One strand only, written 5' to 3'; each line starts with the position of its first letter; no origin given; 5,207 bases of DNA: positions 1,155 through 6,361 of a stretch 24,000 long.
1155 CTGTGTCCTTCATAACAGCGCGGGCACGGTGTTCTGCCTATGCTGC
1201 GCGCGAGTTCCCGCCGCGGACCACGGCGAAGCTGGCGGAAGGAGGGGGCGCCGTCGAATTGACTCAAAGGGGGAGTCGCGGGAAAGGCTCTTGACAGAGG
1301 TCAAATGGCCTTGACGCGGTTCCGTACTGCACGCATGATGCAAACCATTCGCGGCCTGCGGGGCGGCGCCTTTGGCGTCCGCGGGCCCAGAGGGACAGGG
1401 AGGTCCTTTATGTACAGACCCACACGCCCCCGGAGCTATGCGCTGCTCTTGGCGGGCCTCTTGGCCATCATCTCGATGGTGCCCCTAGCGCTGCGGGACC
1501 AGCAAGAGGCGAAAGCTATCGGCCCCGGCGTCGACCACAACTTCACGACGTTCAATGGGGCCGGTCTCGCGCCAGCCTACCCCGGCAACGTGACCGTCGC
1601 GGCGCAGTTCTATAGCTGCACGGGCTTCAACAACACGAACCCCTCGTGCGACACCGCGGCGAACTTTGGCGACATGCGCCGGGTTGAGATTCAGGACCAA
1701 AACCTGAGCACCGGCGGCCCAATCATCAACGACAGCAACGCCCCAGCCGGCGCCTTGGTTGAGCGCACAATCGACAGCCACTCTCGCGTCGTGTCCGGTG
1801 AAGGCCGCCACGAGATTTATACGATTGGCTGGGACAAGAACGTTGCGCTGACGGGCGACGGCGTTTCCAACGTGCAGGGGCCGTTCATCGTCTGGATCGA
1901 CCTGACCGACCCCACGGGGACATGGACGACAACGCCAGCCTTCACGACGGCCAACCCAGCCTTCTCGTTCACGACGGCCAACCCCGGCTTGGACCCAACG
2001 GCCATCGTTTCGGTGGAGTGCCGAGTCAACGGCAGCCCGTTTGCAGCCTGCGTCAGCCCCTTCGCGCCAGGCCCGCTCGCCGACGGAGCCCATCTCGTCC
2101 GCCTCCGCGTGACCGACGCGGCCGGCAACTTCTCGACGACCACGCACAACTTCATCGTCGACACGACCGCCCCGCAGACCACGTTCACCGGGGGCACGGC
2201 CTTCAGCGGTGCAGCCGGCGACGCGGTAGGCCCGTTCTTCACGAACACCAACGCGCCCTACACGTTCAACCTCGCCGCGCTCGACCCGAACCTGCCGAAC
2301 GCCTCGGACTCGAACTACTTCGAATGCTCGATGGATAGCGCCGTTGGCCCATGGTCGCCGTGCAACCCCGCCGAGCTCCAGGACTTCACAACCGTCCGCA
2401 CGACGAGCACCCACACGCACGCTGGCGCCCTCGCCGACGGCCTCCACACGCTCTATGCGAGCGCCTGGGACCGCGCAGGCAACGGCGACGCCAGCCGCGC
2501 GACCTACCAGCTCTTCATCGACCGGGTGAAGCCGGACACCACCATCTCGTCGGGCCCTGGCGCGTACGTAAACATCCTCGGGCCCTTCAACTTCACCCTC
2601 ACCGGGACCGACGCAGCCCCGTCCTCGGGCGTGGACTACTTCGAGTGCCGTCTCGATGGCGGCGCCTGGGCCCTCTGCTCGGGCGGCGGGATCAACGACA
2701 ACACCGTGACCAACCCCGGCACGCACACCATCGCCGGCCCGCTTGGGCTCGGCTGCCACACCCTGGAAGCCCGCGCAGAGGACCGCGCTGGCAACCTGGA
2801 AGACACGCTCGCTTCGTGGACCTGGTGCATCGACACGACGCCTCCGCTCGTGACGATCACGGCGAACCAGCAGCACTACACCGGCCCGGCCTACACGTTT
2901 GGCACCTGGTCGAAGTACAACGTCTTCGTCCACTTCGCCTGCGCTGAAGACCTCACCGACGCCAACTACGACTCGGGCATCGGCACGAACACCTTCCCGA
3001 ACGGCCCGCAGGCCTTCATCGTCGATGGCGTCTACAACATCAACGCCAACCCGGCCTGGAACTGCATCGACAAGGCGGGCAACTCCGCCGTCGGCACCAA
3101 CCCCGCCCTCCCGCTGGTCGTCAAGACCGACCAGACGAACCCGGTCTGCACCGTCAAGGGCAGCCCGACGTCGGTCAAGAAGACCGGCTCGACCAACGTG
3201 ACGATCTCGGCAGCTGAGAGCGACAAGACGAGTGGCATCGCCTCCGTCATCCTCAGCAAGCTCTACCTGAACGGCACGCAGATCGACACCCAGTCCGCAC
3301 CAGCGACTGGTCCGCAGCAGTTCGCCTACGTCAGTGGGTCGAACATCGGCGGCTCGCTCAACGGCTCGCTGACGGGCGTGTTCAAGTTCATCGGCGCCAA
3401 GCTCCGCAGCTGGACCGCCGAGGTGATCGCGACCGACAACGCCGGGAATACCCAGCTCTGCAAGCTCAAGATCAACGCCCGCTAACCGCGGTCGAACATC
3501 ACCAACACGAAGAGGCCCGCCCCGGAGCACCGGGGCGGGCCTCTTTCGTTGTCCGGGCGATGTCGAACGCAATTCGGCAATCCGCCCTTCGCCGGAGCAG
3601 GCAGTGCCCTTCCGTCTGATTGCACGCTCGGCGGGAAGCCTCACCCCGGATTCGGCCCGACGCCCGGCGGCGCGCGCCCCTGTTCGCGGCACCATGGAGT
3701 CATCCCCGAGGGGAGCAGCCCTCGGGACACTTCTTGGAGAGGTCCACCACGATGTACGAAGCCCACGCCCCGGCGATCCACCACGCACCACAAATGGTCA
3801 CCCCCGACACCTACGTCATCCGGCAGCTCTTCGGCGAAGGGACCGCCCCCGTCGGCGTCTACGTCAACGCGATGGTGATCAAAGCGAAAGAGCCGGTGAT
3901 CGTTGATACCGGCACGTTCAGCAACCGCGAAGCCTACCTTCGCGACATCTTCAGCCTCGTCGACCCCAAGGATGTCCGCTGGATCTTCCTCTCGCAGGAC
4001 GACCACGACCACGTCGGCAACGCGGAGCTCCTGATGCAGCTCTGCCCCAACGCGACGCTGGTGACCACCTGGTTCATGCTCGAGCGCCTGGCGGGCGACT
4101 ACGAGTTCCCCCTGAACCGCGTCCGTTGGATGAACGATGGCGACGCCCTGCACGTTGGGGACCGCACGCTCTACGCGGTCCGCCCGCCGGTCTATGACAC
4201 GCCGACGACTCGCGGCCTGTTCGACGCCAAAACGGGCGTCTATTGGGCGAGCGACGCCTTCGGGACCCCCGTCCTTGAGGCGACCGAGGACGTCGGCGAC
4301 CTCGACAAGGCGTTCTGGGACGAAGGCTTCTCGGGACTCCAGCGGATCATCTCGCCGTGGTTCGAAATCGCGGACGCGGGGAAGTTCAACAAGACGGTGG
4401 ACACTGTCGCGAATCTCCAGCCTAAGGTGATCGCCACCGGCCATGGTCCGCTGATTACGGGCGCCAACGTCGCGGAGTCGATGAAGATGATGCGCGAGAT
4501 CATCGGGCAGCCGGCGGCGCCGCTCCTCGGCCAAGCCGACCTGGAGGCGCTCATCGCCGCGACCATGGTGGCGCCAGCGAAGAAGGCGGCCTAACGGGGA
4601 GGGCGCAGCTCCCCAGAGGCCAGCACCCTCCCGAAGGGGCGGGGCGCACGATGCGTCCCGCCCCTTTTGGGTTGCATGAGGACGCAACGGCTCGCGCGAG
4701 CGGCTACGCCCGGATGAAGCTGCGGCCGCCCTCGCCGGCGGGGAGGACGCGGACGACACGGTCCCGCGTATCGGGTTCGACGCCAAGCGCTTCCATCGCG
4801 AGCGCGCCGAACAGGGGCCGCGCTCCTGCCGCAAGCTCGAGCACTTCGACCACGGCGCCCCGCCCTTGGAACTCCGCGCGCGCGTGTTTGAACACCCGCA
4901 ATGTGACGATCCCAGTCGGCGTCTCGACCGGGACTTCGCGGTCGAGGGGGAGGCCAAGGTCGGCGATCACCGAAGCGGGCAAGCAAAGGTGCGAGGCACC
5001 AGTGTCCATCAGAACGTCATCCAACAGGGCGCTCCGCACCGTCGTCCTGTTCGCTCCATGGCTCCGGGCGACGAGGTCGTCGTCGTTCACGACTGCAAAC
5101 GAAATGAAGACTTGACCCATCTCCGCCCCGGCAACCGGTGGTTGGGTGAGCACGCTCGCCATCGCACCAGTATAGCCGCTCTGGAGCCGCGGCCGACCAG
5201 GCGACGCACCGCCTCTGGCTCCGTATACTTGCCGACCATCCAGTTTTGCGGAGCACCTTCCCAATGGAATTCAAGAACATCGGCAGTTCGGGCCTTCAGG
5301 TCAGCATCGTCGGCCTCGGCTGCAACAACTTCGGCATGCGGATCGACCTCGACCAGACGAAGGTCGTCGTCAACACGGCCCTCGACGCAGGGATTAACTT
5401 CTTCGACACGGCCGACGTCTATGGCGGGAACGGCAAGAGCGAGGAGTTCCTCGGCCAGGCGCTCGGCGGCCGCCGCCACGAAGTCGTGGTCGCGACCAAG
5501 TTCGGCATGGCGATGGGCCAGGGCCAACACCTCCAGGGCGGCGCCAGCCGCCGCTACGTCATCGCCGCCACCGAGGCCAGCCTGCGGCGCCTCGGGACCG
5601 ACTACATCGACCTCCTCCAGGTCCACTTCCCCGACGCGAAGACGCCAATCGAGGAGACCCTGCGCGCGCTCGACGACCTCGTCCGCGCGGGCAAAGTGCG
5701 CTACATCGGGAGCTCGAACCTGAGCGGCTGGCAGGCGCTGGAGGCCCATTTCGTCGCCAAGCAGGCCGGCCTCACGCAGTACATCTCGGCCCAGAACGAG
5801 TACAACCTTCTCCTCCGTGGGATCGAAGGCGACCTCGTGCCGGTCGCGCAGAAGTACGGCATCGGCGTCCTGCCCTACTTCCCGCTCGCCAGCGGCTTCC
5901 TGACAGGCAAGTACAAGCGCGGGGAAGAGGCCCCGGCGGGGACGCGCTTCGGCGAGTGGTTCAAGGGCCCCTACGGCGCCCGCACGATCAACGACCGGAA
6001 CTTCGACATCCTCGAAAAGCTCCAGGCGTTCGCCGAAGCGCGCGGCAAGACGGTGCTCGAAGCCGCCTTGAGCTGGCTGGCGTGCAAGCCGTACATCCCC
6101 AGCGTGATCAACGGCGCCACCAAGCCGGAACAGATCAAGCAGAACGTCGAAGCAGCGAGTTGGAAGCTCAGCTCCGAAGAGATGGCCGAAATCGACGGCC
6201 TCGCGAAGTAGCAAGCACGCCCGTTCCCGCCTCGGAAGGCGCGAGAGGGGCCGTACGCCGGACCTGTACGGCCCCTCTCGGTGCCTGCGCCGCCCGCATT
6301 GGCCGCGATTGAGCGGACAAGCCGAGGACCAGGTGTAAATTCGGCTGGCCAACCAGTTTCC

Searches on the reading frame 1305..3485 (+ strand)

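Call 34: search_protein_families(library=pfam, proteins=[window:1305-3485:+], max_evalue=0.001)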
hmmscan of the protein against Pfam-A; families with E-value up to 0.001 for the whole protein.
window:1305-3485:+ (726 aa): 3 families
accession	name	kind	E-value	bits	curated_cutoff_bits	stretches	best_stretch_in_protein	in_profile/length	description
PF19077.6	Big_13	-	3e-15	57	27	1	253-287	66-102/102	Bacterial Ig-like domain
PF13750.12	Big_3_3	-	0.00029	21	27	0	482-523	14-55/157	Bacterial Ig-like domain (group 3)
PF20164.4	GspA_SrpA_N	-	0.00062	20.6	27.4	0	267-290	93-116/117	GspA/SrpA SigLec-like domain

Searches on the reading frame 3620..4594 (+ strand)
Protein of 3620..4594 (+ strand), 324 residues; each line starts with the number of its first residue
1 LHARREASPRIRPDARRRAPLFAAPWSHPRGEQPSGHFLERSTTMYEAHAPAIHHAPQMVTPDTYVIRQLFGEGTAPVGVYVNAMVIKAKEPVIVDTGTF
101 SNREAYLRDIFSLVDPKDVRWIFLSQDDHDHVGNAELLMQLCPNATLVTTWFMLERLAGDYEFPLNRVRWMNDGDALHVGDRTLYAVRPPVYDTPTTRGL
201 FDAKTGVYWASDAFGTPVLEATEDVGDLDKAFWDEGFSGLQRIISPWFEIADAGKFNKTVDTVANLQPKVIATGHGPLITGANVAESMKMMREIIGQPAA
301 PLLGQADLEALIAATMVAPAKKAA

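Call 34: search_protein_families(library=pfam, proteins=[window:3620-4594:+], max_evalue=0.001)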
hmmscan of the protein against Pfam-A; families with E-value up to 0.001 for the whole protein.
window:3620-4594:+ (324 aa): 2 families
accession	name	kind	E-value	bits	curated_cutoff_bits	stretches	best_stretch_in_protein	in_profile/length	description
PF19583.5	ODP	-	9.2e-10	39.1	27.2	1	84-276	6-194/194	ODP family beta lactamase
PF00753.33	Lactamase_B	-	4.9e-08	33.6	22.7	1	80-148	4-73/196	Metallo-beta-lactamase superfamily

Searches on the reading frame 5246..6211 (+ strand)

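Call 34: search_protein_families(library=pfam, proteins=[window:5246-6211:+], max_evalue=0.001)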
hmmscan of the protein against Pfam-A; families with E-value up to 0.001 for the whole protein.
window:5246-6211:+ (321 aa): 1 family
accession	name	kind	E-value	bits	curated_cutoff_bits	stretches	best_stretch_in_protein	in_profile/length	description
PF00248.27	Aldo_ket_red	-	4.5e-71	239.7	24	1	22-320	2-290/291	Aldo/keto reductase family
